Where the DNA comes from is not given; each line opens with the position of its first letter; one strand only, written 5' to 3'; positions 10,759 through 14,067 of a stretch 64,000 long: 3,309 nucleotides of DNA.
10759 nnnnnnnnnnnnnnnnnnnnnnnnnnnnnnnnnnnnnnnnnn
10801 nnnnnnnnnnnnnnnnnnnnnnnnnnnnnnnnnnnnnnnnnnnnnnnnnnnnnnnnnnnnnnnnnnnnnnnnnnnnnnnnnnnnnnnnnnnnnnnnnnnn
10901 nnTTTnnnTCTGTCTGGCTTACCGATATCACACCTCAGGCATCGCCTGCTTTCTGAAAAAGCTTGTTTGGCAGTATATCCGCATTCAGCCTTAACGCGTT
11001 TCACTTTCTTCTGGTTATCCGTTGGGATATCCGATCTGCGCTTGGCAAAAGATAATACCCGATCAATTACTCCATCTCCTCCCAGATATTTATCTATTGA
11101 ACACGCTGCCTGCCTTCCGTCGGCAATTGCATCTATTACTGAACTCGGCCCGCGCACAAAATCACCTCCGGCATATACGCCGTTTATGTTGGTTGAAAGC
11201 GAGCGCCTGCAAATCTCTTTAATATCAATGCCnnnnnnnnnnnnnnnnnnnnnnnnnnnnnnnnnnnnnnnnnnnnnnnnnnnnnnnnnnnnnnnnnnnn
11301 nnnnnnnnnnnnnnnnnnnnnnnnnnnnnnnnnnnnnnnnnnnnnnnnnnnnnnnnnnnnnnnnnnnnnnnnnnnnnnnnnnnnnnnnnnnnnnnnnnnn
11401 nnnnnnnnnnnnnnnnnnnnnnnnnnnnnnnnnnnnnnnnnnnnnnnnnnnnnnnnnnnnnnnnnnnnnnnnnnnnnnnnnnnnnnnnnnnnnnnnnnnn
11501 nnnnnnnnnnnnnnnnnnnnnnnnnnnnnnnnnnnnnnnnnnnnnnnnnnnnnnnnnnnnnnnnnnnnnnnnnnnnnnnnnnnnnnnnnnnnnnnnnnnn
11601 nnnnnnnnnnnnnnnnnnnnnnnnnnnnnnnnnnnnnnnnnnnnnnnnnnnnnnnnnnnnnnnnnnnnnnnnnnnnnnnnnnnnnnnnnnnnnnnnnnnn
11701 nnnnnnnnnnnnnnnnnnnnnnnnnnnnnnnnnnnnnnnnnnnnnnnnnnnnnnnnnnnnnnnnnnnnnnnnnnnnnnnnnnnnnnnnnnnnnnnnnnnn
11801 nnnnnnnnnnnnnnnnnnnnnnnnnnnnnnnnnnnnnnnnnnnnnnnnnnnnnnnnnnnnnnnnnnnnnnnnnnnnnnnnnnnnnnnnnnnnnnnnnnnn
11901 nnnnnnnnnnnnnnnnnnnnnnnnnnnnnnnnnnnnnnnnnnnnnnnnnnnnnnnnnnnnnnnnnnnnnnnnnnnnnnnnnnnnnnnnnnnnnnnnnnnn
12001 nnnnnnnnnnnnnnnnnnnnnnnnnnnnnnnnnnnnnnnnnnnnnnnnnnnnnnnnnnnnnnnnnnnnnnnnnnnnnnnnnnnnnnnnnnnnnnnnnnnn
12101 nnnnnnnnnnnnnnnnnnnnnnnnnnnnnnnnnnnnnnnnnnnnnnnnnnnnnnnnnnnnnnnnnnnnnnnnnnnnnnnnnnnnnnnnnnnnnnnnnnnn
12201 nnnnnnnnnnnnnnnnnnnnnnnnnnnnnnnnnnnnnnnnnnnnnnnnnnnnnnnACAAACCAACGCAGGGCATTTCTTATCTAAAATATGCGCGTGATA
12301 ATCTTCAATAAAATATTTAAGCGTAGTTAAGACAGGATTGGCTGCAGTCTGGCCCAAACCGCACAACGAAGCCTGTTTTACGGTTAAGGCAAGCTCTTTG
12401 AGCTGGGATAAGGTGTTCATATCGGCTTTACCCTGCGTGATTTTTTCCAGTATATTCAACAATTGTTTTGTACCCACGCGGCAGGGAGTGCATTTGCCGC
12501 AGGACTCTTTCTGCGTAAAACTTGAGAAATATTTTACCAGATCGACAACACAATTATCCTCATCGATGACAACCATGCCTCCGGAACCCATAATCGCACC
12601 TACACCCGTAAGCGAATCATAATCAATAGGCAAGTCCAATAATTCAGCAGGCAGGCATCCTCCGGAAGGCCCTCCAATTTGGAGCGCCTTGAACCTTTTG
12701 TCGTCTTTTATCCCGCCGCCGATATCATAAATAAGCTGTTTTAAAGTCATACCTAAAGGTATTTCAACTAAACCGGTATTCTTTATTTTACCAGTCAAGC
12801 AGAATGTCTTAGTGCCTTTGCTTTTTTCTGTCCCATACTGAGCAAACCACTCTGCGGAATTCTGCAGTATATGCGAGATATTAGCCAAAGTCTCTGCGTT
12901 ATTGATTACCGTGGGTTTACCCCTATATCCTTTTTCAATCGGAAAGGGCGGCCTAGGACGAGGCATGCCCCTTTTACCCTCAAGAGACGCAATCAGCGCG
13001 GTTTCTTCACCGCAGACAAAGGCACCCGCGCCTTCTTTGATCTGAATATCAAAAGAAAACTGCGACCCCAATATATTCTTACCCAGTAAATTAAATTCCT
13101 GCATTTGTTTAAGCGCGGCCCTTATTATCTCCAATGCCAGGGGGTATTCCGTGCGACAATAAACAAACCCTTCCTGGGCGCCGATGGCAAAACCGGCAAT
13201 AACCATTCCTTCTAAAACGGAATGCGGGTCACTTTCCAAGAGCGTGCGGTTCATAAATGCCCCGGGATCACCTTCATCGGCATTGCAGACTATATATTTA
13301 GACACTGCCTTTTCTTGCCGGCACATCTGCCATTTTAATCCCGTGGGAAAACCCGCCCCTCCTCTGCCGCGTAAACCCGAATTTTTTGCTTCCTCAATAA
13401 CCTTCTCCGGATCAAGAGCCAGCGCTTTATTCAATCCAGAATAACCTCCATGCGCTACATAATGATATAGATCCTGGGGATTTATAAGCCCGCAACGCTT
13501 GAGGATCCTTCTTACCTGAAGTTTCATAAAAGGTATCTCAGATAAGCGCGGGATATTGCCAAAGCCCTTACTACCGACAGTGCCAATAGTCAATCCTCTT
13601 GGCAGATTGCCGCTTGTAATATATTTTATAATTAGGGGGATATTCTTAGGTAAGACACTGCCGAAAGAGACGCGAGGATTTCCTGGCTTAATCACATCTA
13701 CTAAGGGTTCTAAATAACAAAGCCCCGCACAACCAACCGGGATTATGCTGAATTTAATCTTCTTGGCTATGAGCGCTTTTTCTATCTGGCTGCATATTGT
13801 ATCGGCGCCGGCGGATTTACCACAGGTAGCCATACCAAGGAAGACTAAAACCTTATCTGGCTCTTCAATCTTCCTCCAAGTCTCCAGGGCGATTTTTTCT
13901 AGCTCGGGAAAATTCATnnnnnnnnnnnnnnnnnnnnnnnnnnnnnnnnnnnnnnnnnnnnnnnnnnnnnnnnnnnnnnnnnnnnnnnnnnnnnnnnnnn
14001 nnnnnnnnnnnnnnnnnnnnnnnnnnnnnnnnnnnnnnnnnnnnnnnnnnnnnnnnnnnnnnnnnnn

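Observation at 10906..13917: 1003-aa fusion of a NuoF-like FMN/NADH module with a GltD/NfnB-like FAD-NAD(P)H oxidoreductase as the FDH electron-transfer subunit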

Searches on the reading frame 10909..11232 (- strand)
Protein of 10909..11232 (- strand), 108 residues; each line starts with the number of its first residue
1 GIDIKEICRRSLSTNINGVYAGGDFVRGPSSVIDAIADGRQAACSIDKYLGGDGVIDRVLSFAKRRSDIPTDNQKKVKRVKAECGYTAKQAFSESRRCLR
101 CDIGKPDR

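Call 30: search_solved_structures(query=window:10909-11232:-, max_evalue=10, show_alignments=4)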
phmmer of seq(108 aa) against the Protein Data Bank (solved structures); distinct sequences matched with E-value up to 10: 22.
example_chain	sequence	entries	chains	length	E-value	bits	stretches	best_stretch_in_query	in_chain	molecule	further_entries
5vj7_A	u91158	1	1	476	2.3e-09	40.8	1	10-53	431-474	Oxidoreductase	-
5jca_L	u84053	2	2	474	3.3e-09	40.4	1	9-51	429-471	NADH-dependent Ferredoxin:NADP Oxidoreductase (NfnI) subunit alpha | NADH-dependent Ferredoxin:NADP Oxidoreductase subunit alpha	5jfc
9n5u_A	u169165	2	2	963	8.5e-09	39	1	11-53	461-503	NfnA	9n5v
4ylf_B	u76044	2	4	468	9.6e-09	38.9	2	13-53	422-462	Dihydropyrimidine dehydrogenase subunit A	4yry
9bov_A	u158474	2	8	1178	1e-07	35.5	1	11-75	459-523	Molybdopterin oxidoreductase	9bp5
8oh5_C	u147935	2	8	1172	2e-06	31.4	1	12-56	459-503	Formate dehydrogenase-O, major subunit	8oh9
7mfm_I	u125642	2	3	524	3e-06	30.8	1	12-57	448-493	Glutamate synthase (NADPH) small chain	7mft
6s6s_G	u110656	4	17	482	8.2e-06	29.5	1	9-50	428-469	Glutamate synthase [NADPH] small chain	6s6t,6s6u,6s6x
2vdc_G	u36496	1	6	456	1.1e-05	29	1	9-50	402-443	GLUTAMATE SYNTHASE [NADPH] SMALL CHAIN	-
1h7x_A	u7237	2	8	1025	0.015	18.9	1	3-51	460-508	DIHYDROPYRIMIDINE DEHYDROGENASE | Dihydropyrimidine dehydrogenase [NADP(+)]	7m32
7m31_A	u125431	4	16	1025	0.015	18.9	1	3-51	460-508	Dihydropyrimidine dehydrogenase [NADP(+)]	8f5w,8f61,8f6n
1gt8_A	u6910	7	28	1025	0.015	18.9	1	3-51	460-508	DIHYDROPYRIMIDINE DEHYDROGENASE | Dihydropyrimidine dehydrogenase [NADP(+)]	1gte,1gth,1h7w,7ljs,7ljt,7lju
2q0k_A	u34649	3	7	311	0.02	18.6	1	11-50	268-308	Thioredoxin reductase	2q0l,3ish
6gnd_A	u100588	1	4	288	0.041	17.5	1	9-45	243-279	Thioredoxin reductase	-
6gna_A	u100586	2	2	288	0.042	17.5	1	9-45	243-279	Thioredoxin reductase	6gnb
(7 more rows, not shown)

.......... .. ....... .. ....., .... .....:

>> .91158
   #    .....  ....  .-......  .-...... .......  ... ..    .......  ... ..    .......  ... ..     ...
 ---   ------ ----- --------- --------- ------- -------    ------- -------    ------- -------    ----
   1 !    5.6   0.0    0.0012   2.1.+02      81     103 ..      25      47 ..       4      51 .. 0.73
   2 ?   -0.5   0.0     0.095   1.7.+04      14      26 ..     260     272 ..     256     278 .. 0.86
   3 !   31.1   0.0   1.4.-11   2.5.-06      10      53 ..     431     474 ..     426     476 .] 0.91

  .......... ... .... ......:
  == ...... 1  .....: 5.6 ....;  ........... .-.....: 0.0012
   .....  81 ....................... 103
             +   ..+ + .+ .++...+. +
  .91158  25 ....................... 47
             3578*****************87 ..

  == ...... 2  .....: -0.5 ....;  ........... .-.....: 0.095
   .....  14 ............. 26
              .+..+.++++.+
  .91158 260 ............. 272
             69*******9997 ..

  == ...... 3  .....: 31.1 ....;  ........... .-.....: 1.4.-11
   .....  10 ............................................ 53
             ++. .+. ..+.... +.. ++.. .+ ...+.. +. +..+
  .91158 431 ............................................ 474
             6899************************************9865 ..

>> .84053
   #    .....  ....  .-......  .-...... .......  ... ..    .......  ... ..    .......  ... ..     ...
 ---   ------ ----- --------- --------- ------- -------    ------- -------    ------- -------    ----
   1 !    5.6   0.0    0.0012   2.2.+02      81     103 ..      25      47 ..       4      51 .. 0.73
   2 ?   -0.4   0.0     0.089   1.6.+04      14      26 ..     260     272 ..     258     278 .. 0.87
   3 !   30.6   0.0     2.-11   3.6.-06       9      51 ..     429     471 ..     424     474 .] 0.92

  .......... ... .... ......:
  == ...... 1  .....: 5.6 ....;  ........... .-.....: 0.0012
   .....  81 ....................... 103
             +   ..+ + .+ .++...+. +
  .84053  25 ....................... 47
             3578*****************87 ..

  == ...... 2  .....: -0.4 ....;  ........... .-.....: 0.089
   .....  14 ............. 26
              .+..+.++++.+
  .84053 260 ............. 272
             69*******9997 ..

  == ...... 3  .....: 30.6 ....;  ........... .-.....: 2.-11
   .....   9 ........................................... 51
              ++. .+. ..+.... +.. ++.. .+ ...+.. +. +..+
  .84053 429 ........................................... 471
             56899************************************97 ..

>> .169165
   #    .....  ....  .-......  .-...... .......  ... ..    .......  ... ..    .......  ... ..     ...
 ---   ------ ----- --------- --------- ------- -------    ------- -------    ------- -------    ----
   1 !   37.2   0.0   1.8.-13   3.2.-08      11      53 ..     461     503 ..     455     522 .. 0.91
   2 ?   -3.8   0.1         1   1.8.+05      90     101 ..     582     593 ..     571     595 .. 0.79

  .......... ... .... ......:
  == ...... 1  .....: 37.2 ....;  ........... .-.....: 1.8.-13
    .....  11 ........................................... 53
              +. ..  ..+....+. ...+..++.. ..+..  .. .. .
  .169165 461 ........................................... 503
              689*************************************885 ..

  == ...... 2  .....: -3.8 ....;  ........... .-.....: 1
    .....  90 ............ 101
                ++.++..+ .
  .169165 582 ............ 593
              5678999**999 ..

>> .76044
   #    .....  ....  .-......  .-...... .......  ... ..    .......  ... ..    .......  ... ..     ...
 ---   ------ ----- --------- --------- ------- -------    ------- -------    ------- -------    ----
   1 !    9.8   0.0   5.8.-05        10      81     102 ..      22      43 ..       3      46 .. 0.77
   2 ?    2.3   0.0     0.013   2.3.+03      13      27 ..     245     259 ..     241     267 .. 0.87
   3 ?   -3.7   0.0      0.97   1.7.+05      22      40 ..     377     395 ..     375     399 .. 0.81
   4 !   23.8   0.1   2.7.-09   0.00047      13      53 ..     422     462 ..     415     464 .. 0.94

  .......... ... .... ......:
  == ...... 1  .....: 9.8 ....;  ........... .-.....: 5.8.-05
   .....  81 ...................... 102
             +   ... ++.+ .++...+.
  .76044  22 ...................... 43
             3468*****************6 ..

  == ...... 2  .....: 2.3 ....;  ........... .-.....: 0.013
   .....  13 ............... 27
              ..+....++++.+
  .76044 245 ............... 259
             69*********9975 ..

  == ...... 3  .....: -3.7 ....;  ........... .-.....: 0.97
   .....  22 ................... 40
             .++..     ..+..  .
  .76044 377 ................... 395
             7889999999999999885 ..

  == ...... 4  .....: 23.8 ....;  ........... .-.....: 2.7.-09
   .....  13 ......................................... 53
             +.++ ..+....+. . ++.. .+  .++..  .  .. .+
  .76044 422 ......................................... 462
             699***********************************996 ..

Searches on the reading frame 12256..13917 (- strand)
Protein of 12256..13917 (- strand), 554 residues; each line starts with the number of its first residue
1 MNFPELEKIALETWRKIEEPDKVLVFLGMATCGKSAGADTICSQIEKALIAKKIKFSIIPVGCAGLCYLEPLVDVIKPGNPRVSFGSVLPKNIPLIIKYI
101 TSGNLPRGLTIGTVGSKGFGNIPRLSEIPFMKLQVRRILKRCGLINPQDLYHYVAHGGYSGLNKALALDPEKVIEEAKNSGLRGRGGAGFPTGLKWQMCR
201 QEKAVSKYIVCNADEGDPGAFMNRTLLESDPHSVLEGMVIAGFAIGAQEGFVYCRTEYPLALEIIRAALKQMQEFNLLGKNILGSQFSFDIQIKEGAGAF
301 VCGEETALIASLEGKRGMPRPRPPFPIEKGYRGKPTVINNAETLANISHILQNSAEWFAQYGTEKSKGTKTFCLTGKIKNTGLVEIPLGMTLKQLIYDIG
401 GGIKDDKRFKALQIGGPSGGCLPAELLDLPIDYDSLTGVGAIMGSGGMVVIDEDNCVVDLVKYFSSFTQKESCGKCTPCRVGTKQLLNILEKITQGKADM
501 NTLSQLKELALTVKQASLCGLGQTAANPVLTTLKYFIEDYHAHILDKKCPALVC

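Call 15: search_solved_structures(query=window:12256-13917:-, max_evalue=1e-10, show_alignments=3)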
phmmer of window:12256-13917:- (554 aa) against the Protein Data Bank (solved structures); distinct sequences matched with E-value up to 1e-10: 63 (the best 60 are shown).
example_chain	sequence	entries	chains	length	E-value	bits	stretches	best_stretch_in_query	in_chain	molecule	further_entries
9bov_B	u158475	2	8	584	1.3e-200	671.1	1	26-554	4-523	NADH dehydrogenase (Quinone)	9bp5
7t2r_B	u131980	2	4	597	1.1e-198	664.7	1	34-554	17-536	NiFe hydrogenase subunit B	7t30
8oh5_B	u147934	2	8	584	1e-193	648.3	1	25-554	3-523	NAD-reducing hydrogenase subunit HoxF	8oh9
9n5u_B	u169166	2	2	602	1.3e-190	638.1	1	25-554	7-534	NfnB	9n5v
7q4v_B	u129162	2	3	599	1.6e-186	624.6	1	28-554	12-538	Iron hydrogenase HydB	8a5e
8a6t_B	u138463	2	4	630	1.1e-174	585.5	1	58-554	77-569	Electron bifurcating hydrogenase subunit HydB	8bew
7q4w_B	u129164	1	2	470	2.8e-172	577.6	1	152-554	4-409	Iron hydrogenase HydB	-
7p5h_B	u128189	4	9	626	7.5e-167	559.7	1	55-554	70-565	Fe-hydrogenase, subunit beta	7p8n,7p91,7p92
9mqx_B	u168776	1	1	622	4.7e-163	547.1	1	34-554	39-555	NADH:ubiquinone oxidoreductase, NADH-binding (51 kD) subunit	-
6vw7_B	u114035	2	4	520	3e-129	435.6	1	26-540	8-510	NAD-dependent formate dehydrogenase beta subunit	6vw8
9wxb_C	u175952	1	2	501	1.9e-115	390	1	31-540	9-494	Formate dehydrogenase beta subunit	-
6tg9_B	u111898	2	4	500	6.4e-114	384.9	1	28-540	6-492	Formate dehydrogenase subunit beta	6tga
2fug_1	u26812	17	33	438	1e-111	377.7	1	147-547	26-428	NADH-quinone oxidoreductase chain 1 | NADH-QUINONE OXIDOREDUCTASE SUBUNIT 1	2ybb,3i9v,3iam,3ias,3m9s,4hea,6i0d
7q5y_C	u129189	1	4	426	1e-108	367.8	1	132-543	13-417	NADH-quinone oxidoreductase subunit F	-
9fe7_B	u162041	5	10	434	1.1e-108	367.7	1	132-543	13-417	NADH-quinone oxidoreductase subunit F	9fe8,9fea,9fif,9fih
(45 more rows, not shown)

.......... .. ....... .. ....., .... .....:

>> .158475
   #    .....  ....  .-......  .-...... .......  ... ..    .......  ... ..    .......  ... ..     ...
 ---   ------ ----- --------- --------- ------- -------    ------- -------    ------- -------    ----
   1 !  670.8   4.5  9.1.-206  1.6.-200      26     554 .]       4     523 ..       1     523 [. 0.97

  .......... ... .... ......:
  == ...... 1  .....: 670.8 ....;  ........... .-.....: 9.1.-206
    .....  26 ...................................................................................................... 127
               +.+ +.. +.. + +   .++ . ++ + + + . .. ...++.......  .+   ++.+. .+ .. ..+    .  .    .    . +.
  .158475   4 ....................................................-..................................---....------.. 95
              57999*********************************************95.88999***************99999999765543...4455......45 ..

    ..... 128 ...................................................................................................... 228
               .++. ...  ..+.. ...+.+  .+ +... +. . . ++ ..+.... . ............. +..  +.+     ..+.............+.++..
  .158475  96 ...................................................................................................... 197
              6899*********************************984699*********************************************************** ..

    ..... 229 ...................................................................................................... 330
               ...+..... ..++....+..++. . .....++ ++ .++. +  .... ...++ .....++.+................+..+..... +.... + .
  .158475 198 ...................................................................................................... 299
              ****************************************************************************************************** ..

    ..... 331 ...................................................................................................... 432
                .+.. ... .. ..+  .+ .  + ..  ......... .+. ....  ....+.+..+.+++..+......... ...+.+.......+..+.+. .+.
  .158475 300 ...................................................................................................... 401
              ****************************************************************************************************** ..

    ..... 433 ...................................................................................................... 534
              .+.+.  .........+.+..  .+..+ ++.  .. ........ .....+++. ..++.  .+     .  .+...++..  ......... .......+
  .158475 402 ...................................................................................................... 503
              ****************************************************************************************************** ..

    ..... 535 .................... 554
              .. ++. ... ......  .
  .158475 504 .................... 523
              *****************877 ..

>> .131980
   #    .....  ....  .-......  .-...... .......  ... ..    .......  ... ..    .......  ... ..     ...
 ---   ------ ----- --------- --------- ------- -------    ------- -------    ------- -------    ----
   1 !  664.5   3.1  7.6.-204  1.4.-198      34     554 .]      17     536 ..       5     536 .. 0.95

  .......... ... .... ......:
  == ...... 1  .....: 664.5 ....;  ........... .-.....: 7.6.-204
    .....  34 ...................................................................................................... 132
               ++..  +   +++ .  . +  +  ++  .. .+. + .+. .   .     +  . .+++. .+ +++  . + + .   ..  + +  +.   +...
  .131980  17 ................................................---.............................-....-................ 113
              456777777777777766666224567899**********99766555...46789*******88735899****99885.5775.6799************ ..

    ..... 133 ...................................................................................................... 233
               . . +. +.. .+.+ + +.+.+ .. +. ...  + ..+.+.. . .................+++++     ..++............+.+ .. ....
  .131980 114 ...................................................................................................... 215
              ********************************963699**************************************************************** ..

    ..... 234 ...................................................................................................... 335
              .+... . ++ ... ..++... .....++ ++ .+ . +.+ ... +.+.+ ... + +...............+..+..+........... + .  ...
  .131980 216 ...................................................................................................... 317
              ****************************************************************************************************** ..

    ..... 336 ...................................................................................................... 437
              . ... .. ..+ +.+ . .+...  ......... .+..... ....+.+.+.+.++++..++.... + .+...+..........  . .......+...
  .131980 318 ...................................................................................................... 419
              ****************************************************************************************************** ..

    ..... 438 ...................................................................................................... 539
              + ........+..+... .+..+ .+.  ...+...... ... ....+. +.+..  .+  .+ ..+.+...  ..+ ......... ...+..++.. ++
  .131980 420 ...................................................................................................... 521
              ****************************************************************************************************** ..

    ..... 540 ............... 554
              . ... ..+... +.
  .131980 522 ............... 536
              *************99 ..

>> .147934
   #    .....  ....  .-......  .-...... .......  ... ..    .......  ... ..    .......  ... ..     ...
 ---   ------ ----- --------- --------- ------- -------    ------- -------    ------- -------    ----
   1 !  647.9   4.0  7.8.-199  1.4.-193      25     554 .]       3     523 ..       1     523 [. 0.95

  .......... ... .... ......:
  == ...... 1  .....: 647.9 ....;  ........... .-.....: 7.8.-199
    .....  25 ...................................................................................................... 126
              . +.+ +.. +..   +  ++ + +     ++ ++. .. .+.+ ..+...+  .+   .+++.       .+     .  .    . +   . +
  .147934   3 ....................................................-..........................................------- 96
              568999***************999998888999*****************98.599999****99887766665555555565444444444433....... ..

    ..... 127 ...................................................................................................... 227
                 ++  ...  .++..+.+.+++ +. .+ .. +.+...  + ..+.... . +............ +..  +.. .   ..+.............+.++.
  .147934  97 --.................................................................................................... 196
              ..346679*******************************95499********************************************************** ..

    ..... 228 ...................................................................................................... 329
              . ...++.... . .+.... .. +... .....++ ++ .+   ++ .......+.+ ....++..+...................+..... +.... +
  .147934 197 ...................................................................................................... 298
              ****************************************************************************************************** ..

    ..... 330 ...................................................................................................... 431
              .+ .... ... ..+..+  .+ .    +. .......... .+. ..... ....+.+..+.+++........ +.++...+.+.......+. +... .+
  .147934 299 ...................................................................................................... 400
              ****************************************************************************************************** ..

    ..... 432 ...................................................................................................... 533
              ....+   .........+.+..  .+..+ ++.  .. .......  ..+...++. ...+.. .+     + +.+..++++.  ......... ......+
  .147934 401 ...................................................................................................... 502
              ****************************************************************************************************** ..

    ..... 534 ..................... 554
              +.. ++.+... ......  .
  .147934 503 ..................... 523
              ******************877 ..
